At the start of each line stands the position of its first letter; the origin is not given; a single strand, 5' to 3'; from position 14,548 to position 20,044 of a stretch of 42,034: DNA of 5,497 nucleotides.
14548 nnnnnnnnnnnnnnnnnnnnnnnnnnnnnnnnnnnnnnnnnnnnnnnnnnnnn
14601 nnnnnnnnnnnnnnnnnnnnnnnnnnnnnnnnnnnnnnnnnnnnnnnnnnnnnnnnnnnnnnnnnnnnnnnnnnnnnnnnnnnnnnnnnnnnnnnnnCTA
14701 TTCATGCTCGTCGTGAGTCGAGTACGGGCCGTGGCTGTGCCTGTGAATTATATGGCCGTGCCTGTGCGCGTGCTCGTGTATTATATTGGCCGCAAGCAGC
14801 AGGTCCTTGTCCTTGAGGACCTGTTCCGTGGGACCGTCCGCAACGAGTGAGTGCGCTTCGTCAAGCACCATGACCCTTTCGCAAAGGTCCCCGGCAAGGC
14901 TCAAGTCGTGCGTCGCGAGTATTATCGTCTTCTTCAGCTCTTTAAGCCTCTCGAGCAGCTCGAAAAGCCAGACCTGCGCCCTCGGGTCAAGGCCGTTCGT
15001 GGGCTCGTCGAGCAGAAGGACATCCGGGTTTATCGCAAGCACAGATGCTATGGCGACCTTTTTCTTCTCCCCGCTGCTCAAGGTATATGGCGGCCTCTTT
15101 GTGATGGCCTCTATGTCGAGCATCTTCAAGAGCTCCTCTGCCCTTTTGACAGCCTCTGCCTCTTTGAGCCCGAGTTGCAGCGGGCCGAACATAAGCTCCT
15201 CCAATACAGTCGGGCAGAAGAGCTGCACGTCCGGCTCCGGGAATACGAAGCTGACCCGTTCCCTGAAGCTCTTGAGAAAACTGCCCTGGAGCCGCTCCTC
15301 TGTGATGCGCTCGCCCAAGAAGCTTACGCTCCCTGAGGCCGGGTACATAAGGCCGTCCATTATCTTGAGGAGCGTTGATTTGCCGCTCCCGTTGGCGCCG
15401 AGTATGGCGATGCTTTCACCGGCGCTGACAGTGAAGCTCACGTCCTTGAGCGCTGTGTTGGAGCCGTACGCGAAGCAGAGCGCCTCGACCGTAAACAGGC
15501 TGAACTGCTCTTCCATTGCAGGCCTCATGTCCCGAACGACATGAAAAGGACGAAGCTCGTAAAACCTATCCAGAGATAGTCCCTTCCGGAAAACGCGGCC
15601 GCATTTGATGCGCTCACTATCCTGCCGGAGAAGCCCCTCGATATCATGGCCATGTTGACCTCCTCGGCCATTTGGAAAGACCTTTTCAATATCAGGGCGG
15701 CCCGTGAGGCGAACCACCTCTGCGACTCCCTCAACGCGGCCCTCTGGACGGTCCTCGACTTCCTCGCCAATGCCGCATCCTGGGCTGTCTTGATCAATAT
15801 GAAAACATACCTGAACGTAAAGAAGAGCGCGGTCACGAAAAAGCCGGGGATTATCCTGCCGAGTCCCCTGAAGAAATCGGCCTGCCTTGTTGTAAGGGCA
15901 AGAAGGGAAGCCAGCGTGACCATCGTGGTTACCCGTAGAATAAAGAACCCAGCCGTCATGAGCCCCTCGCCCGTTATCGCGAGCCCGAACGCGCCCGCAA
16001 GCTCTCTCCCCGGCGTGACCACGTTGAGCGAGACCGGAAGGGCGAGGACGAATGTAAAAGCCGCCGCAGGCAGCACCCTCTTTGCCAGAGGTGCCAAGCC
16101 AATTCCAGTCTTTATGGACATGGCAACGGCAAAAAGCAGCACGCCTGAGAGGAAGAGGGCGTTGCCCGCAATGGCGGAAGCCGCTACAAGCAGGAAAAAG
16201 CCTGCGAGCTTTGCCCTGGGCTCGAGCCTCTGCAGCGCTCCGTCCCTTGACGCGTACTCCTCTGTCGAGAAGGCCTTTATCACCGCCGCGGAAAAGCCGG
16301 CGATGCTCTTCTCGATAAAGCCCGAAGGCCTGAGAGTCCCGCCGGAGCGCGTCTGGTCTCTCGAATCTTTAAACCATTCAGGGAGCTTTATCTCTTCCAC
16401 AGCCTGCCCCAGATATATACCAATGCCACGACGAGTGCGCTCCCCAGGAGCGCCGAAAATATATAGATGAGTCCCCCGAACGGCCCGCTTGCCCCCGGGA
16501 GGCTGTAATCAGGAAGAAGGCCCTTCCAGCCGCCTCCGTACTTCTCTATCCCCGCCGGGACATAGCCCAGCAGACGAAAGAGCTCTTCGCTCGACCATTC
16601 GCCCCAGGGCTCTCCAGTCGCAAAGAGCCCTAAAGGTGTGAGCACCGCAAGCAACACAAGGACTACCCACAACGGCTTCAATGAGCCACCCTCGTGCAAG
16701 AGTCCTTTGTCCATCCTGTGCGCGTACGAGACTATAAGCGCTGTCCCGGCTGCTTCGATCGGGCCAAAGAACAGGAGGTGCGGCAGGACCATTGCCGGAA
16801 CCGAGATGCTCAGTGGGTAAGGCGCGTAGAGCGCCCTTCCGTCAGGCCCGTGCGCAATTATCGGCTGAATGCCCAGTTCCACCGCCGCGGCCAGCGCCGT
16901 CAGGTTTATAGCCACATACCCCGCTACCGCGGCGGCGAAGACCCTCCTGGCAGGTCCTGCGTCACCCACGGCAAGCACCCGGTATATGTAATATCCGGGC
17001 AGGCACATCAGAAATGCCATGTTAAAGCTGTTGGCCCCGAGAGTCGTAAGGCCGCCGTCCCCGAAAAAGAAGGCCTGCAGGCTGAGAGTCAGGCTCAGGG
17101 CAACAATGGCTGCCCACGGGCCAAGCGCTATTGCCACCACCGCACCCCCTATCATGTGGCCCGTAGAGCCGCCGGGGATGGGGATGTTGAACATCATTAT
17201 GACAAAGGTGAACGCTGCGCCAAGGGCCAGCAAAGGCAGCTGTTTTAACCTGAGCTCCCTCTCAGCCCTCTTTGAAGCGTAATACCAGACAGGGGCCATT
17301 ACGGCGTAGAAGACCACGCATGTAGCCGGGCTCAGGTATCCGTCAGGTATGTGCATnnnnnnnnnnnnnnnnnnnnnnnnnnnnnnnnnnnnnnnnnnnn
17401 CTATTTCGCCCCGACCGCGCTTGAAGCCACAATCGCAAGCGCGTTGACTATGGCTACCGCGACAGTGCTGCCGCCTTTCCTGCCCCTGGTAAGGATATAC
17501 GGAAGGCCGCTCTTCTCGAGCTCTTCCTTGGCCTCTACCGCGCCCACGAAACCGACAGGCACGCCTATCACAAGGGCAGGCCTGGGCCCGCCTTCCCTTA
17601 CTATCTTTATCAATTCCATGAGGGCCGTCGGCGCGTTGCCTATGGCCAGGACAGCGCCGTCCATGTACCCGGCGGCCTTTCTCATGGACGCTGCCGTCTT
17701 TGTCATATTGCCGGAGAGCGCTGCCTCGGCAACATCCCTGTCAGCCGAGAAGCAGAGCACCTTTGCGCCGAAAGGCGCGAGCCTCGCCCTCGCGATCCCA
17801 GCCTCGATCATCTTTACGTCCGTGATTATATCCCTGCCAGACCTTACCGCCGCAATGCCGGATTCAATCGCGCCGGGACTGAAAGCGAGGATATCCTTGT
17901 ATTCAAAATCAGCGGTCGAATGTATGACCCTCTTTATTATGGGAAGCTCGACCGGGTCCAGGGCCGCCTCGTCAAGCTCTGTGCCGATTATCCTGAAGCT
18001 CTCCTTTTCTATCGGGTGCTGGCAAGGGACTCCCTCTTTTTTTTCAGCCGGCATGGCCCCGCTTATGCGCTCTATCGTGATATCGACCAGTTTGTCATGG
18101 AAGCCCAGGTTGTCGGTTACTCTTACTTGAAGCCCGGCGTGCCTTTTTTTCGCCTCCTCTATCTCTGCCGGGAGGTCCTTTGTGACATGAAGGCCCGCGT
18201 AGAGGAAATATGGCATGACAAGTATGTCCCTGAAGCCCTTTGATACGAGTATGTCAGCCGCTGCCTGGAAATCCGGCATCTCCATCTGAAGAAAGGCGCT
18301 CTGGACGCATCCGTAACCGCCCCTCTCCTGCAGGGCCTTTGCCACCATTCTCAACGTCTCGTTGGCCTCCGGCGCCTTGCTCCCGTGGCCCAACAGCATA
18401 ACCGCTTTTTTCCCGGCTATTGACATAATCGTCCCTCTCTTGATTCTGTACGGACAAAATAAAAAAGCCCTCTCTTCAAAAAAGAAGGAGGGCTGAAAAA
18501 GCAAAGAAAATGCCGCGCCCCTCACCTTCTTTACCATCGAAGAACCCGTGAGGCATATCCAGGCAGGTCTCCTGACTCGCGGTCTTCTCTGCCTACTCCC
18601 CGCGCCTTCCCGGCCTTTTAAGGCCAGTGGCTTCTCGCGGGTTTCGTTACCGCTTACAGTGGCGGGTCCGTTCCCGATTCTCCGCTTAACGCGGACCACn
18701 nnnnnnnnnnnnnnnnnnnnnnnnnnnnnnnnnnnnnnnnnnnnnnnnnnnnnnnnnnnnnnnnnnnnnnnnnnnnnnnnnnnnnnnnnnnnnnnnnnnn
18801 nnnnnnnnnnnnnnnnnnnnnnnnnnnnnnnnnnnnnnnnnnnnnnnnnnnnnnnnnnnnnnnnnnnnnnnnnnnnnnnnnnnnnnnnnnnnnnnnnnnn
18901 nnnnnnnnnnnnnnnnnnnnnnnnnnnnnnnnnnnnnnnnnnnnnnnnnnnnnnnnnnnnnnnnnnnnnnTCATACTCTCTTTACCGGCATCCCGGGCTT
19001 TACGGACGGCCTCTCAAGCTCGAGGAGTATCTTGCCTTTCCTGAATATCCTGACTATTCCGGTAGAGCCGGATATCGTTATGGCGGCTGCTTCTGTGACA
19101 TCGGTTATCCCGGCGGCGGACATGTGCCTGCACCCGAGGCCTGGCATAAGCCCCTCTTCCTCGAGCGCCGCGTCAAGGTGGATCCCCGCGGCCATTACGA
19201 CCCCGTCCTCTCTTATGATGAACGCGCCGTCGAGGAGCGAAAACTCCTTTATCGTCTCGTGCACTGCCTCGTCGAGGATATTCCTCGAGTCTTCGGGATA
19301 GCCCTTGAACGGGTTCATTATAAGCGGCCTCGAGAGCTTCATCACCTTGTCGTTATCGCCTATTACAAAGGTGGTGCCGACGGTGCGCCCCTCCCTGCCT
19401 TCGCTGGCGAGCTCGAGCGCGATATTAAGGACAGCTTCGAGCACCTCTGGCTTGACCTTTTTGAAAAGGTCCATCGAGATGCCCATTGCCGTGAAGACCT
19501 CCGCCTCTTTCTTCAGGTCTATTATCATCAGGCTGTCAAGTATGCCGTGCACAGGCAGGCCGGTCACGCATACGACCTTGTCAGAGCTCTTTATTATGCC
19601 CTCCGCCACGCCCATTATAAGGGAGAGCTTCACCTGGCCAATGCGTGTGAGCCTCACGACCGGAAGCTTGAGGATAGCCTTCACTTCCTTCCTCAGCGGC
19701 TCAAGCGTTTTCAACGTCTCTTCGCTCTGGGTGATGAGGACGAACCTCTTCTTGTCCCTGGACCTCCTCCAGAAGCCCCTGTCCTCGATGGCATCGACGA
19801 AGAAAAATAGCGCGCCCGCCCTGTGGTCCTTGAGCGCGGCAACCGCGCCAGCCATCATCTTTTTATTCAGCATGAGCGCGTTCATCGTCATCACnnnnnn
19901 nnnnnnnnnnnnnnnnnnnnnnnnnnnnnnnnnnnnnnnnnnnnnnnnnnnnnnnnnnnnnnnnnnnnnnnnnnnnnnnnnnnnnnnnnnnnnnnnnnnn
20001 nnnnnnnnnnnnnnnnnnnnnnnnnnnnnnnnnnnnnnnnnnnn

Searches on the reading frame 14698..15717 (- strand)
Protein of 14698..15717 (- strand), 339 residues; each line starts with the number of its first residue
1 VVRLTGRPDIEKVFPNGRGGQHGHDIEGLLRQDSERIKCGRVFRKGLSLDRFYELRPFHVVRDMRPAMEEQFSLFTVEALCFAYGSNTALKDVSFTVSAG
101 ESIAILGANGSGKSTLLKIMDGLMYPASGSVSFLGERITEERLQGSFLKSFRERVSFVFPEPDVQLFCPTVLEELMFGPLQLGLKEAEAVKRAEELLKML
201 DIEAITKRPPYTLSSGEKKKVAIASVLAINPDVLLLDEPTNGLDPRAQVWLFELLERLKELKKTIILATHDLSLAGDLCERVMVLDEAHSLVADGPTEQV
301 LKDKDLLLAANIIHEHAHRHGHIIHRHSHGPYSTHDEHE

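Call 69: search_protein_families(library=pfam, proteins=[window:14698-15717:-], max_evalue=0.00001)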
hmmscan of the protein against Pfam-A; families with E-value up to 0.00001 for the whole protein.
window:14698-15717:- (339 aa): 2 families
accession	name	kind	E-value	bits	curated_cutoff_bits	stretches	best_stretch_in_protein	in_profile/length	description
PF00005.33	ABC_tran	-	1.8e-32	113.2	25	1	90-241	1-137/137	ABC transporter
PF13304.12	AAA_21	-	2.8e-20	74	27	1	203-274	228-302/304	AAA domain, putative AbiEii toxin, Type IV TA system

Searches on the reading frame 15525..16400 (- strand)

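Call 69: search_protein_families(library=pfam, proteins=[window:15525-16400:-], max_evalue=0.00001)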
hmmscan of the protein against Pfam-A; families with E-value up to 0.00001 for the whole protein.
window:15525-16400:- (291 aa): 1 family
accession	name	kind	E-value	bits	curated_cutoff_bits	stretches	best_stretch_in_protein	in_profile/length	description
PF02361.21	CbiQ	-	2.4e-27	96.4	25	1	56-259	5-210/216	Cobalt transport protein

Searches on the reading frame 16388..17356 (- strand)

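Call 69: search_protein_families(library=pfam, proteins=[window:16388-17356:-], max_evalue=0.00001)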
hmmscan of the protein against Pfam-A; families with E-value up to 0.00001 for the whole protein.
window:16388-17356:- (322 aa): 2 families
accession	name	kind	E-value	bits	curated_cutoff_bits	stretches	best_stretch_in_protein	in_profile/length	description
PF01891.21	CbiM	-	4.6e-60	203.4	23.1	1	2-215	1-201/205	Cobalt uptake substrate-specific transmembrane region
PF13190.11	PDGLE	-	3.8e-10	39.9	27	1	230-322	6-102/102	PDGLE domain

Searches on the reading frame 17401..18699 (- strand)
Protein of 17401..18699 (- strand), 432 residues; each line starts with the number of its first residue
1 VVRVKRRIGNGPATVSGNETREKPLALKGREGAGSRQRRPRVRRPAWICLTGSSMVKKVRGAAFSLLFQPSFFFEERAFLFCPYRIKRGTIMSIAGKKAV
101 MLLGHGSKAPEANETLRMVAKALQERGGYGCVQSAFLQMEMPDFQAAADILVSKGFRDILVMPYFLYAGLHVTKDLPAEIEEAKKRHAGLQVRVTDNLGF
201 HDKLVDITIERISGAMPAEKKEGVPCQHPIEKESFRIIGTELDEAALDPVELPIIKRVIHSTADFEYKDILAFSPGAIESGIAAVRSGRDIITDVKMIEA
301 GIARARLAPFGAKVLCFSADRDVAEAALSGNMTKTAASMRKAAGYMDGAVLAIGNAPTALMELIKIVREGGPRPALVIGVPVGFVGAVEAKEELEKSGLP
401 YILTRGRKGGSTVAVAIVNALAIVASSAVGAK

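Call 70: search_protein_families(library=pfam, proteins=[window:17401-18699:-], max_evalue=0.001)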
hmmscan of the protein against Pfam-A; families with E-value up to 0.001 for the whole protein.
window:17401-18699:- (432 aa): 3 families
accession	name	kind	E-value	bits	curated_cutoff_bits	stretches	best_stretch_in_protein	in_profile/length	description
PF02570.20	CbiC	-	6.3e-76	254.8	22.5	1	230-422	2-194/196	Precorrin-8X methylmutase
PF01903.22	CbiX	-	5.9e-25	88.1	22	1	105-208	1-104/106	CbiX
PF06180.16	CbiK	-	7.7e-08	32.4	26.2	1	94-216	138-261/262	Cobalt chelatase (CbiK)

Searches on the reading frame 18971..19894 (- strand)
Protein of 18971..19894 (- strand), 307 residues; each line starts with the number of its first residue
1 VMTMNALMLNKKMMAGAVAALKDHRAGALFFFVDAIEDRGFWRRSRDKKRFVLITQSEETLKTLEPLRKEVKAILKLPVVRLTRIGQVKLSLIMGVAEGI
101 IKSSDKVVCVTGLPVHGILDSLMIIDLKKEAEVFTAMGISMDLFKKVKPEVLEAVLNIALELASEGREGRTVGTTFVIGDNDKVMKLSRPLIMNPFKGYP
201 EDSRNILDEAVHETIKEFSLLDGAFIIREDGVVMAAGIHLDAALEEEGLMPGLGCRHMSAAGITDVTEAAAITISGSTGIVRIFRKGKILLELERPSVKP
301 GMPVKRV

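Call 37: search_protein_families(library=pfam, proteins=[window:18971-19894:-], max_evalue=0.00001)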
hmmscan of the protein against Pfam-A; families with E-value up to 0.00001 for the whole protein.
window:18971-19894:- (307 aa): 2 families
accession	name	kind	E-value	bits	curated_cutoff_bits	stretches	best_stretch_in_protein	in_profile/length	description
PF02457.21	DAC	-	1.1e-22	80.3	27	1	163-288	3-118/119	DisA bacterial checkpoint controller nucleotide-binding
PF21755.2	DacZ_P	-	2.4e-15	56.7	27.4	1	10-135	2-125/125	Probable sensor domain DacZ_P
